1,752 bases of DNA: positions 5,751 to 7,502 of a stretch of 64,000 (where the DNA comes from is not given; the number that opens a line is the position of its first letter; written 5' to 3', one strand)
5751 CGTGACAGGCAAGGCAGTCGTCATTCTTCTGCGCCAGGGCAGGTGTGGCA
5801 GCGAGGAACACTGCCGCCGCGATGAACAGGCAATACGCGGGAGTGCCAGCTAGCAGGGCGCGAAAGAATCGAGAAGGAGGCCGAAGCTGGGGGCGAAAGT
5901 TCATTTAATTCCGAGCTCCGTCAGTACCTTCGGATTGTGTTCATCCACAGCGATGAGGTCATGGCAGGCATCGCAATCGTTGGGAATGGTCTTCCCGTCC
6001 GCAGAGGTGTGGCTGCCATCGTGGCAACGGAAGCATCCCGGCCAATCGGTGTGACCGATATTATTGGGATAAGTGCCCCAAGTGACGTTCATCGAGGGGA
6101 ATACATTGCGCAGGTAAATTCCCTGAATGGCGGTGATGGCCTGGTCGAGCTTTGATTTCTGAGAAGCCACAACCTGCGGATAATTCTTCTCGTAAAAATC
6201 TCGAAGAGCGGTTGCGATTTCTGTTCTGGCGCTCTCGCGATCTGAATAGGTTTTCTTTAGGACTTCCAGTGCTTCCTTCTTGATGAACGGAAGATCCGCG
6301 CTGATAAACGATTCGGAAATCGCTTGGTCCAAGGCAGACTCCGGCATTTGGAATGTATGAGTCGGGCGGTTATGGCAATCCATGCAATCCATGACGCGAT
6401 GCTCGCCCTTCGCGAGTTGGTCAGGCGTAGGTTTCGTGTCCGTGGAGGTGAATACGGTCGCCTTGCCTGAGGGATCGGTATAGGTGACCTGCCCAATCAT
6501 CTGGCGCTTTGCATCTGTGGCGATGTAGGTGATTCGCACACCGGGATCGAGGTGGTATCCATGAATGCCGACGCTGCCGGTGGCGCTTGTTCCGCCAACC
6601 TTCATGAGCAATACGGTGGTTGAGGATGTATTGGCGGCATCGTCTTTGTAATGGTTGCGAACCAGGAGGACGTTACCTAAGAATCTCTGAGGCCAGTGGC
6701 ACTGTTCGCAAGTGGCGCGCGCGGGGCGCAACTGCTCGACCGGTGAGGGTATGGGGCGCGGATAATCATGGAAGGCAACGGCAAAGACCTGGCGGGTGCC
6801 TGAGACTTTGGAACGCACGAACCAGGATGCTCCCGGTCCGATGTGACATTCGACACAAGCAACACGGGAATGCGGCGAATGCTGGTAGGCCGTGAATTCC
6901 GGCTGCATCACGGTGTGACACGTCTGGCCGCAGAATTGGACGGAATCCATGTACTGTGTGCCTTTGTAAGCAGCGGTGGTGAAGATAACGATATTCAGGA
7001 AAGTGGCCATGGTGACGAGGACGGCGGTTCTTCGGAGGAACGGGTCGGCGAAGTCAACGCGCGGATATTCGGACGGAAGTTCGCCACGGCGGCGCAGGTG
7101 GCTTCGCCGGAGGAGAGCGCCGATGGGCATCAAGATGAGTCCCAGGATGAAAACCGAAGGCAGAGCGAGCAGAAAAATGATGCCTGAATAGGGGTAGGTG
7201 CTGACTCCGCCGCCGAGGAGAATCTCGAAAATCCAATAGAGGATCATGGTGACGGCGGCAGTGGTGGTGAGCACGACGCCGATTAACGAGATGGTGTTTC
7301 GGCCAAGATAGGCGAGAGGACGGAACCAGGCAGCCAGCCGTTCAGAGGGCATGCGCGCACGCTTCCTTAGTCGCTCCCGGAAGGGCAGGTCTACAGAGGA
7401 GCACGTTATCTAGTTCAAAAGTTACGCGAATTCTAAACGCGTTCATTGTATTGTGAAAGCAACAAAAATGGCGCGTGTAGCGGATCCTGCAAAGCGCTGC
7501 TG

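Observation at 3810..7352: ImcH-like and CbcL-like inner-membrane quinol oxidoreductase modules joined in one operon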

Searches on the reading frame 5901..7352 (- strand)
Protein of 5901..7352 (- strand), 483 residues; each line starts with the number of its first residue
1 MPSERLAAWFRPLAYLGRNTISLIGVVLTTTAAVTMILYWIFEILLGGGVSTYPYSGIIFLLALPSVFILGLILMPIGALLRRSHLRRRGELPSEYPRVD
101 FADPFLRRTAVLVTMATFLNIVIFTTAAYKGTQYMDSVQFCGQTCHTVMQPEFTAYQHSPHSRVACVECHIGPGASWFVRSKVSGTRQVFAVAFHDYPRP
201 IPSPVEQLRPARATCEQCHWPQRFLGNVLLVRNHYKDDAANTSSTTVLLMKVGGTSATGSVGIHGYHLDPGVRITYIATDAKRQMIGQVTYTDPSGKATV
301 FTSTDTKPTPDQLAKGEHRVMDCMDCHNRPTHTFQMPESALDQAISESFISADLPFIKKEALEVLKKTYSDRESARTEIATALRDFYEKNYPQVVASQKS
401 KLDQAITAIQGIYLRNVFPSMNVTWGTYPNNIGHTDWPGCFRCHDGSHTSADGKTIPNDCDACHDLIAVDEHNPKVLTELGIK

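Call 5: search_protein_families(library=pfam, proteins=[window:5901-7352:-], max_evalue=0.1)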
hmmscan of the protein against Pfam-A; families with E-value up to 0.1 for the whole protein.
window:5901-7352:- (483 aa): 4 families
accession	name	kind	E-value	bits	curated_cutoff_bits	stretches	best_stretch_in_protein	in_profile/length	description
PF03264.19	Cytochrom_NNT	-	6.8e-09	36.1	24.1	1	110-196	8-98/174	NapC/NirT cytochrome c family, N-terminal region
PF14522.11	Cytochrome_C7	-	8.4e-06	26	24.8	1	432-465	43-67/67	Cytochrome c7 and related cytochrome c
PF14537.11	Cytochrom_c3_2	-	0.00033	21.5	25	0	439-468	8-37/79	Cytochrome c3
PF02085.21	Cytochrom_CIII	-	0.00037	21.2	22.9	0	138-170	46-82/101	Class III cytochrome C family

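Call 6: search_protein_families(library=ncbifam, proteins=[window:5901-7352:-], max_evalue=0.1)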
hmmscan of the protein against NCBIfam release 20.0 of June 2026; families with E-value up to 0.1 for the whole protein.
window:5901-7352:- (483 aa): 5 families
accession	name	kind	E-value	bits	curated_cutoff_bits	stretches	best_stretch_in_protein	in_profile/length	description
TIGR03153.1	cytochr_NrfH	equivalog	5.5e-14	52.4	134.2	1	113-219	2-109/138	cytochrome c nitrite reductase small subunit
TIGR02162.1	torC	equivalog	2.4e-05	23.8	478.2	1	111-197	18-108/387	pentaheme c-type cytochrome TorC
NF047727.1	4hemeCytCCctA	equivalog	0.00022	21.3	180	1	434-469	34-69/109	tetraheme c-type cytochrome CctA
NF011606.0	PRK15032.1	equivalog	0.0012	18.1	455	1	111-191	17-102/390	pentaheme c-type cytochrome TorC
NF041762.1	diheme_GEGP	equivalog_domain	0.0059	15.8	300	1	422-471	12-62/359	GEGP motif-containing diheme protein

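Call 7: find_homologous_proteins(query=window:5901-7352:-, max_evalue=0.00001)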
Query window:5901-7352:- (483 aa): 8000 proteins with E <= 0.00001 among 8000 candidates; the best 120 are listed.
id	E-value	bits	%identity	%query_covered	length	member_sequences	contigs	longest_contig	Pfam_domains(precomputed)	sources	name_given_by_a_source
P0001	0.0e+0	1129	100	100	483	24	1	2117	PF03264.20,PF14522.12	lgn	-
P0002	1.4e-291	985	84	100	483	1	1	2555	PF03264.20,PF14522.12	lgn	-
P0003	5.0e-268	908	79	100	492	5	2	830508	PF03264.20,PF14522.12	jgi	jgi:hypothetical protein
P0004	4.4e-260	882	74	100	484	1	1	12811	PF03264.20,PF14522.12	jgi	jgi:nitrate/TMAO reductase-like tetraheme cytochrome c subunit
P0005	6.1e-260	881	75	100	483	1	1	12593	PF03264.20,PF14522.12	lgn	-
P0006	4.6e-258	875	74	100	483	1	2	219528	PF03264.20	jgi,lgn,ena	-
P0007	5.8e-256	868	73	100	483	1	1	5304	PF03264.20,PF14522.12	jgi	jgi:hypothetical protein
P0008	1.1e-255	867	72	100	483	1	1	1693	PF03264.20,PF14522.12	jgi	jgi:nitrate/TMAO reductase-like tetraheme cytochrome c subunit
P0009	6.8e-254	861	73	100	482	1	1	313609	PF03264.20,PF14522.12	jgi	jgi:nitrate/TMAO reductase-like tetraheme cytochrome c subunit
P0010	5.6e-253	858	72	99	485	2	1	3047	PF03264.20,PF02085.22,PF14522.12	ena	-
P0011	6.4e-252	855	71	100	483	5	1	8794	PF03264.20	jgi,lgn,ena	-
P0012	2.4e-251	853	72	100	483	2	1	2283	PF03264.20,PF14522.12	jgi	jgi:nitrate/TMAO reductase-like tetraheme cytochrome c subunit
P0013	2.7e-251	853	70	100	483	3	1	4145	PF03264.20,PF14522.12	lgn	-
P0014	2.9e-251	852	72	100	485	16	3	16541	PF03264.20,PF14522.12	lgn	-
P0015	8.2e-251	851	71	99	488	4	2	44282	PF03264.20,PF14522.12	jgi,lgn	jgi:nitrate/TMAO reductase-like tetraheme cytochrome c subunit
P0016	2.1e-250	850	72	99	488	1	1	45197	PF03264.20,PF14522.12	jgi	jgi:NapC/NirT cytochrome c family, N-terminal region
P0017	4.6e-250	849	72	100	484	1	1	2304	PF03264.20,PF14522.12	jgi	jgi:NapC/NirT cytochrome c family, N-terminal region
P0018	1.2e-249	847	71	100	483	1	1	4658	PF03264.20,PF14522.12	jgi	jgi:nitrate/TMAO reductase-like tetraheme cytochrome c subunit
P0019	1.7e-249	847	71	100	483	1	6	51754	PF03264.20,PF14522.12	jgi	jgi:nitrate/TMAO reductase-like tetraheme cytochrome c subunit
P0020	1.7e-249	847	71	100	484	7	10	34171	PF03264.20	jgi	-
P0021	3.3e-249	846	71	100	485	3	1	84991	PF03264.20,PF14522.12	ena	-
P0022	2.3e-248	843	70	100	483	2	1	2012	PF03264.20,PF14522.12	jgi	jgi:hypothetical protein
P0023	2.8e-248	843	72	100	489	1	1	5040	PF03264.20,PF14522.12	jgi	jgi:nitrate/TMAO reductase-like tetraheme cytochrome c subunit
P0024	1.8e-247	840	72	100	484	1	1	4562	PF03264.20,PF14522.12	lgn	-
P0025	1.9e-246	837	71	99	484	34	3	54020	PF03264.20,PF14522.12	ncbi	ncbi:MAG: cytochrome c3 family protein [Candidatus Acidiferrales bacterium]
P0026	3.1e-246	836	71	100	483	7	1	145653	PF03264.20,PF02085.22,PF14522.12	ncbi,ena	-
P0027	1.9e-245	833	70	100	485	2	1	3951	PF03264.20,PF14522.12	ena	-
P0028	1.3e-244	830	70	100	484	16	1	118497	PF03264.20,PF14522.12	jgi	jgi:hypothetical protein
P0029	3.0e-243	826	70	100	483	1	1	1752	PF03264.20,PF14522.12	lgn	-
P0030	2.0e-242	823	69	100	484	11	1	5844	PF03264.20,PF14522.12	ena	-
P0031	4.4e-242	822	70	100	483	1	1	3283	PF03264.20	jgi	jgi:nitrate/TMAO reductase-like tetraheme cytochrome c subunit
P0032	8.4e-242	821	69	100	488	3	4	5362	PF03264.20,PF14522.12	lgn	-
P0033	2.2e-241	820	69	99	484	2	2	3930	PF03264.20,PF14522.12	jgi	jgi:nitrate/TMAO reductase-like tetraheme cytochrome c subunit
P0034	2.7e-239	813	68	99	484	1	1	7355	PF03264.20,PF14522.12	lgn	-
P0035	4.1e-239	812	70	100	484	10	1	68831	PF03264.20,PF14522.12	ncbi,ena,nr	ncbi:MAG TPA: NapC/NirT family cytochrome c [Candidatus Dormibacteraeota bacterium]|nr:NapC/NirT fam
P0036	3.4e-238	809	69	99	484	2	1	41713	PF03264.20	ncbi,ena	-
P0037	5.8e-237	805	73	95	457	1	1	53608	PF03264.20,PF14522.12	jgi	jgi:NapC/NirT cytochrome c family, N-terminal region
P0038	7.9e-237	805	72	95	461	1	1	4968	PF03264.20,PF14522.12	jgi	jgi:nitrate/TMAO reductase-like tetraheme cytochrome c subunit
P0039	1.4e-236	804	68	99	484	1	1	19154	PF03264.20,PF14522.12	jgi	jgi:nitrate/TMAO reductase-like tetraheme cytochrome c subunit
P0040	7.4e-236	802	69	99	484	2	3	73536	PF03264.20,PF14522.12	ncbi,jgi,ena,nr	ncbi:MAG TPA: NapC/NirT family cytochrome c [Candidatus Dormibacteraeota bacterium]|nr:NapC/NirT fam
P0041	1.4e-235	801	68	99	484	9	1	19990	PF03264.20,PF14522.12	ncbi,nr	ncbi:MAG TPA: NapC/NirT family cytochrome c [Candidatus Acidoferrales bacterium]|nr:NapC/NirT family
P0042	1.2e-233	794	72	93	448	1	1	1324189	PF03264.20,PF14522.12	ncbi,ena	-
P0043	1.3e-233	794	67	99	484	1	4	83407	PF03264.20,PF14522.12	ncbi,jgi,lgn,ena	jgi:nitrate/TMAO reductase-like tetraheme cytochrome c subunit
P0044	3.4e-233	793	68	99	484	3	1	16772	PF03264.20,PF14522.12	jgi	jgi:nitrate/TMAO reductase-like tetraheme cytochrome c subunit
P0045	6.4e-233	792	68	99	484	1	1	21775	PF03264.20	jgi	jgi:NapC/NirT cytochrome c family, N-terminal region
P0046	7.6e-233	792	72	93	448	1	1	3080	PF03264.20,PF14522.12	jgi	jgi:nitrate/TMAO reductase-like tetraheme cytochrome c subunit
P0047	1.2e-232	791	71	93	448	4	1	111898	PF03264.20,PF14522.12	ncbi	ncbi:MAG: NapC/NirT family cytochrome c [Candidatus Acidiferrum sp.]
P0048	6.4e-232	789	67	99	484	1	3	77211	PF03264.20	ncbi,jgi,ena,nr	ncbi:MAG TPA: NapC/NirT family cytochrome c [Patescibacteria group bacterium]|nr:NapC/NirT family cy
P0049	1.4e-230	784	66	99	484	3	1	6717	PF03264.20,PF14522.12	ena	-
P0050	1.4e-229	781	66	99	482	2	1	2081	PF03264.20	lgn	-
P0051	1.8e-229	781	67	100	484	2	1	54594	PF03264.20,PF14522.12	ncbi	-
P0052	3.4e-229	780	65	100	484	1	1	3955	PF03264.20,PF14522.12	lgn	-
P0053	3.5e-228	776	71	95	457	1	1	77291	PF03264.20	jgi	jgi:NapC/NirT cytochrome c family, N-terminal region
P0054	3.1e-225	767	70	95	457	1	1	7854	PF03264.20,PF14522.12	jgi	jgi:nitrate/TMAO reductase-like tetraheme cytochrome c subunit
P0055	8.1e-225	765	64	100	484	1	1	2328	PF14537.12,PF03264.20,PF14522.12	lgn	-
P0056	3.0e-223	760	68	93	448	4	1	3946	PF03264.20,PF14522.12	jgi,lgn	-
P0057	2.7e-222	757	69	93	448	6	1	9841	PF03264.20,PF14522.12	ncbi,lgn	-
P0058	1.4e-220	751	63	100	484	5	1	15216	PF03264.20,PF14522.12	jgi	jgi:nitrate/TMAO reductase-like tetraheme cytochrome c subunit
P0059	3.6e-219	747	68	93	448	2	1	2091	PF03264.20,PF02085.22,PF14522.12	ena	-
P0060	5.6e-219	746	64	100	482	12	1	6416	PF03264.20,PF14522.12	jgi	jgi:hypothetical protein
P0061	1.1e-218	745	64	100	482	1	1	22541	PF03264.20,PF14522.12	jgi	jgi:hypothetical protein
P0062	4.3e-216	737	63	99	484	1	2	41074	PF03264.20,PF14522.12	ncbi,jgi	jgi:hypothetical protein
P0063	1.4e-215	735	62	99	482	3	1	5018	PF03264.20,PF14522.12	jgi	-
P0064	2.8e-215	734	61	99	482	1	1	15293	PF03264.20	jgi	jgi:nitrate/TMAO reductase-like tetraheme cytochrome c subunit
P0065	5.3e-215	733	62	100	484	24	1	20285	PF03264.20,PF14522.12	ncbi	-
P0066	7.8e-215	732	62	99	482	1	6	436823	PF03264.20,PF14522.12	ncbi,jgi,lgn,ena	jgi:transcriptional regulator NrdR family protein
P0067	1.1e-214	732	62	100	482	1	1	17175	PF03264.20,PF14522.12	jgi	jgi:NapC/NirT cytochrome c family, N-terminal region/Cytochrome c7 and related cytochrome c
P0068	1.8e-214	731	61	100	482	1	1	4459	PF03264.20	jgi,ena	-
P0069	2.1e-214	731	62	100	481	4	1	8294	PF03264.20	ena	-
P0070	3.1e-214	730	62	99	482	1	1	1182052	PF03264.20,PF14522.12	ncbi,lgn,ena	-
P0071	4.3e-214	730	63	99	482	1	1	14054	PF03264.20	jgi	jgi:nitrate/TMAO reductase-like tetraheme cytochrome c subunit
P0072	4.6e-214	730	61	99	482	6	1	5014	PF03264.20,PF14522.12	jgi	jgi:nitrate/TMAO reductase-like tetraheme cytochrome c subunit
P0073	4.8e-214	730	63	99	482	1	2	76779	PF03264.20,PF14522.12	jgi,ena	jgi:hypothetical protein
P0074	6.1e-214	729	62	100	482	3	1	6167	PF03264.20,PF14522.12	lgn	-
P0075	8.5e-214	729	62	99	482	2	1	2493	PF03264.20,PF14522.12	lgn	-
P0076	1.2e-213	728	62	99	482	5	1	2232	PF03264.20,PF14522.12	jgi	jgi:hypothetical protein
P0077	1.4e-213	728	62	100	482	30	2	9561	PF14537.12,PF03264.20,PF14522.12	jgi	jgi:hypothetical protein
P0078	1.9e-213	728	62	99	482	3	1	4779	PF03264.20,PF14522.12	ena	-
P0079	2.0e-213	728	61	99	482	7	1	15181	PF03264.20,PF14522.12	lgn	-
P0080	2.6e-213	727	62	99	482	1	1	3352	PF03264.20,PF14522.12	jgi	jgi:nitrate/TMAO reductase-like tetraheme cytochrome c subunit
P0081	3.7e-213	727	62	99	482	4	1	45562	PF03264.20,PF14522.12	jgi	jgi:hypothetical protein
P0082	4.3e-213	727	61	99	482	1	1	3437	PF03264.20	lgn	-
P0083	1.3e-212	725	62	99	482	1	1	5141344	PF03264.20,PF14522.12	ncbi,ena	-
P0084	1.6e-212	725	61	99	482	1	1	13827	PF14537.12,PF03264.20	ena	-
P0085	1.9e-212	724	61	99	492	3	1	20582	PF03264.20,PF14522.12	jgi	jgi:nitrate/TMAO reductase-like tetraheme cytochrome c subunit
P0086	2.3e-212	724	61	99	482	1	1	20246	PF03264.20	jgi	jgi:NapC/NirT cytochrome c family, N-terminal region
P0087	3.5e-212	724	62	99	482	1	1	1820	PF03264.20,PF14522.12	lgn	-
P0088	4.2e-212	723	62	99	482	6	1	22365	PF03264.20,PF14522.12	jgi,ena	-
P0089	7.3e-212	723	62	99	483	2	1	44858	PF03264.20,PF14522.12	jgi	jgi:NapC/NirT cytochrome c family, N-terminal region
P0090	8.1e-212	722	62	99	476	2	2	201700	PF03264.20,PF14522.12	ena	-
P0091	1.2e-211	722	61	99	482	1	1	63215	PF03264.20,PF14522.12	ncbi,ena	-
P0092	1.5e-211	722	63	99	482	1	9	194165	PF14537.12,PF03264.20,PF14522.12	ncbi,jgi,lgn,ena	ncbi:MAG: NapC/NirT family cytochrome c [Candidatus Acidiferrales bacterium]|jgi:nitrate/TMAO reduct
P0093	1.7e-211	721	61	99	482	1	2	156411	PF03264.20,PF14522.12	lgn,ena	-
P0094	1.7e-211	721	61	99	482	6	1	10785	PF03264.20,PF14522.12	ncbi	ncbi:MAG: cytochrome c3 family protein [Candidatus Acidiferrales bacterium]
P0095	1.7e-211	721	62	100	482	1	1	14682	PF03264.20,PF14522.12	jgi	-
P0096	2.5e-211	721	61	100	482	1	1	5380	PF03264.20,PF14522.12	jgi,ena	-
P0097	2.7e-211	721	62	99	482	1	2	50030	PF03264.20,PF14522.12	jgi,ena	jgi:hypothetical protein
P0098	3.2e-211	720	62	99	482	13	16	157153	PF03264.20,PF14522.12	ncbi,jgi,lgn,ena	ncbi:MAG: NapC/NirT family cytochrome c [Candidatus Acidiferrales bacterium]|jgi:nitrate/TMAO reduct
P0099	3.4e-211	720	61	99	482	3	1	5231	PF03264.20,PF14522.12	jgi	jgi:nitrate/TMAO reductase-like tetraheme cytochrome c subunit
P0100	3.7e-211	720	62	99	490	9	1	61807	PF03264.20,PF14522.12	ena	-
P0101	4.4e-211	720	61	99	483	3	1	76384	PF03264.20,PF14522.12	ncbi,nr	ncbi:MAG TPA: NapC/NirT family cytochrome c [Candidatus Acidoferrales bacterium]|nr:NapC/NirT family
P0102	5.6e-211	720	66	93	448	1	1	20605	PF03264.20,PF14522.12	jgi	jgi:nitrate/TMAO reductase-like tetraheme cytochrome c subunit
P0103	6.2e-211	719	61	100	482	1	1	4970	PF03264.20,PF14522.12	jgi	-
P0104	7.9e-211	719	62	99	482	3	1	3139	PF03264.20,PF14522.12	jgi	jgi:hypothetical protein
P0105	1.0e-210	719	62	99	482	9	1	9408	PF03264.20,PF14522.12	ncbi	-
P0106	1.5e-210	718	62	99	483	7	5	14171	PF03264.20,PF14522.12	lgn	-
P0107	1.5e-210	718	61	99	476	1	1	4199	PF14537.12,PF03264.20,PF14522.12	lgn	-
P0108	1.6e-210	718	61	99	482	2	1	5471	PF14537.12,PF03264.20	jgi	jgi:NapC/NirT cytochrome c family protein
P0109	2.0e-210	718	62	99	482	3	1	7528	PF03264.20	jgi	jgi:nitrate/TMAO reductase-like tetraheme cytochrome c subunit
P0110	2.1e-210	718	62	100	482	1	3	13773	PF03264.20,PF14522.12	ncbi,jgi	ncbi:MAG: NapC/NirT family cytochrome c [Candidatus Acidiferrales bacterium]|jgi:hypothetical protei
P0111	2.2e-210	718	61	99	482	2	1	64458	PF03264.20,PF14522.12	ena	-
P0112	2.2e-210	718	62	99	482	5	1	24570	PF03264.20,PF14522.12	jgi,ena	-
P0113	3.7e-210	717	62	99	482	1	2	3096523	PF03264.20,PF14522.12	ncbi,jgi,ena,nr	ncbi:MAG TPA: NapC/NirT family cytochrome c [Candidatus Limnocylindrales bacterium]|nr:NapC/NirT fam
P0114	4.3e-210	717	61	100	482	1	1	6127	PF03264.20,PF14522.12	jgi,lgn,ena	-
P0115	6.9e-210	716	61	99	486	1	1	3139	PF03264.20,PF14522.12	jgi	jgi:nitrate/TMAO reductase-like tetraheme cytochrome c subunit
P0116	1.1e-209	715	61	99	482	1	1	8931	PF03264.20,PF14522.12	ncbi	ncbi:MAG: NapC/NirT family cytochrome c [Candidatus Acidiferrales bacterium]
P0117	1.4e-209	715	63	99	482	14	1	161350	PF03264.20,PF14522.12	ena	-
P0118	1.4e-209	715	61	99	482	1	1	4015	PF03264.20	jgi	jgi:nitrate/TMAO reductase-like tetraheme cytochrome c subunit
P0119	1.8e-209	715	61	99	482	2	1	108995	PF03264.20,PF14522.12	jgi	jgi:nitrate/TMAO reductase-like tetraheme cytochrome c subunit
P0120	1.9e-209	715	60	99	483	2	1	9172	PF03264.20,PF14522.12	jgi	jgi:nitrate/TMAO reductase-like tetraheme cytochrome c subunit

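Call 11: search_solved_structures(query=window:5901-7352:-, max_evalue=1, show_alignments=2)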
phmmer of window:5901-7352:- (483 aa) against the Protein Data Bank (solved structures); distinct sequences matched with E-value up to 1: 5.
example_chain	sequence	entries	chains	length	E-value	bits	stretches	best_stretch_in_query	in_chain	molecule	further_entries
2j7a_C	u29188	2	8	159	1.5e-05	27.2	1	113-220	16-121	CYTOCHROME C QUINOL DEHYDROGENASE NRFH | NAPC/NIRT CYTOCHROME C FAMILY PROTEIN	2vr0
1wad_A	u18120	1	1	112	0.39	12.7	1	155-220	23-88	CYTOCHROME C3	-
1qn0_A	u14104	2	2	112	0.54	12.2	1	155-220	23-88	CYTOCHROME C3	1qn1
3fg2_P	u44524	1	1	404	0.79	11.7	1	110-176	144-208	Putative rubredoxin reductase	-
7bcz_A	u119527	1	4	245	0.88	11.5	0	80-125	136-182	4'-phosphopantetheinyl transferase EntD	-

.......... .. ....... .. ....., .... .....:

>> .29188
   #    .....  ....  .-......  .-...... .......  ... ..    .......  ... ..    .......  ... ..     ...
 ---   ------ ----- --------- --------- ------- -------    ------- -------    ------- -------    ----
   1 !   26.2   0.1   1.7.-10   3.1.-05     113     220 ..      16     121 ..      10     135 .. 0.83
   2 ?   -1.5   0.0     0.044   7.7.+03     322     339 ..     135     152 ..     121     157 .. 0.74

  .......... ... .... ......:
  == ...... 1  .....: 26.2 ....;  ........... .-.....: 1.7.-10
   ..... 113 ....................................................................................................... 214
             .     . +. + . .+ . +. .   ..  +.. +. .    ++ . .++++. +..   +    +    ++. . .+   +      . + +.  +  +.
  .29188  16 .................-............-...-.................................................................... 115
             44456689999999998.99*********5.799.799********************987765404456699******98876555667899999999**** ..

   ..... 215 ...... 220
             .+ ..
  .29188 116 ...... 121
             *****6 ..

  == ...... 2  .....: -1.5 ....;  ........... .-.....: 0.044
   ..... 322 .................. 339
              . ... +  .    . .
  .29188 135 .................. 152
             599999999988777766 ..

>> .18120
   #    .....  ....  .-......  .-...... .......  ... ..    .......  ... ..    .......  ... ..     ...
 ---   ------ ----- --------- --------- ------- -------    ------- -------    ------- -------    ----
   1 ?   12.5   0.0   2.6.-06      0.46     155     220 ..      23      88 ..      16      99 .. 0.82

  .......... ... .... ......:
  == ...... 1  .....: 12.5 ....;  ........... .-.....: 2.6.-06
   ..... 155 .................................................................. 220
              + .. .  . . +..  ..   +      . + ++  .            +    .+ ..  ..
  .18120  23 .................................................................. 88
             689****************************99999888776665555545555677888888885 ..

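Call 12: find_encoding_contigs(protein=P0003, flank=7000, max_places=2)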
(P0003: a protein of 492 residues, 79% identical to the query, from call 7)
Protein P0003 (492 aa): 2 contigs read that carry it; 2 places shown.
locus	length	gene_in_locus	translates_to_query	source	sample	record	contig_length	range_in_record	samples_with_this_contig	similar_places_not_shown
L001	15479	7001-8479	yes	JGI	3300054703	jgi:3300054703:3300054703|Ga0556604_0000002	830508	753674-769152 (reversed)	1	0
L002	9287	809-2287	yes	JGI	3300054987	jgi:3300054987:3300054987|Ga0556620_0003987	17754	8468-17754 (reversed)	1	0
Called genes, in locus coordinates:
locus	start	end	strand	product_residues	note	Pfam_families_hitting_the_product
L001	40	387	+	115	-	-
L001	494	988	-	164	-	-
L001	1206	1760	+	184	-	-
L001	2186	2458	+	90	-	PF12728:HTH_17 (weak)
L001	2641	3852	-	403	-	PF00589:Phage_integrase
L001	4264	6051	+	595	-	PF05192:MutS_III (weak), PF00488:MutS_V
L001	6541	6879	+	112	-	PF13442:Cytochrome_CBB3, PF00034:Cytochrom_C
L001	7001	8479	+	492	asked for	PF03264:Cytochrom_NNT, PF14522:Cytochrome_C7 (faint)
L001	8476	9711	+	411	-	PF22113:Mtrc-MtrF_II-IV_dom (faint), PF14537:Cytochrom_c3_2 (faint), PF09699:Paired_CXXCH_1 (faint), PF14522:Cytochrome_C7 (weak)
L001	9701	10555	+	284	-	PF01292:Ni_hydr_CYTB (faint)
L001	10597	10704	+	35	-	-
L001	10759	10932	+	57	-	-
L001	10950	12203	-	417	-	PF00871:Acetate_kinase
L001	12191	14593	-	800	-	PF09364:XFP_N, PF03894:XFP, PF09363:XFP_C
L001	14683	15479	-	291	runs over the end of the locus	-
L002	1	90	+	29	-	?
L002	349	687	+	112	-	PF13442:Cytochrome_CBB3, PF00034:Cytochrom_C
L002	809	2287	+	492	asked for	PF03264:Cytochrom_NNT, PF14522:Cytochrome_C7 (faint)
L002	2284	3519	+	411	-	PF22113:Mtrc-MtrF_II-IV_dom (faint), PF14537:Cytochrom_c3_2 (faint), PF09699:Paired_CXXCH_1 (faint), PF14522:Cytochrome_C7 (weak)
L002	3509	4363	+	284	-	PF01292:Ni_hydr_CYTB (faint)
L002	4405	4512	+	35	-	-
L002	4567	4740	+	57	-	-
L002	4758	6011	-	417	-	PF00871:Acetate_kinase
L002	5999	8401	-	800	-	PF09364:XFP_N, PF03894:XFP, PF09363:XFP_C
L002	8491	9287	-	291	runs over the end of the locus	-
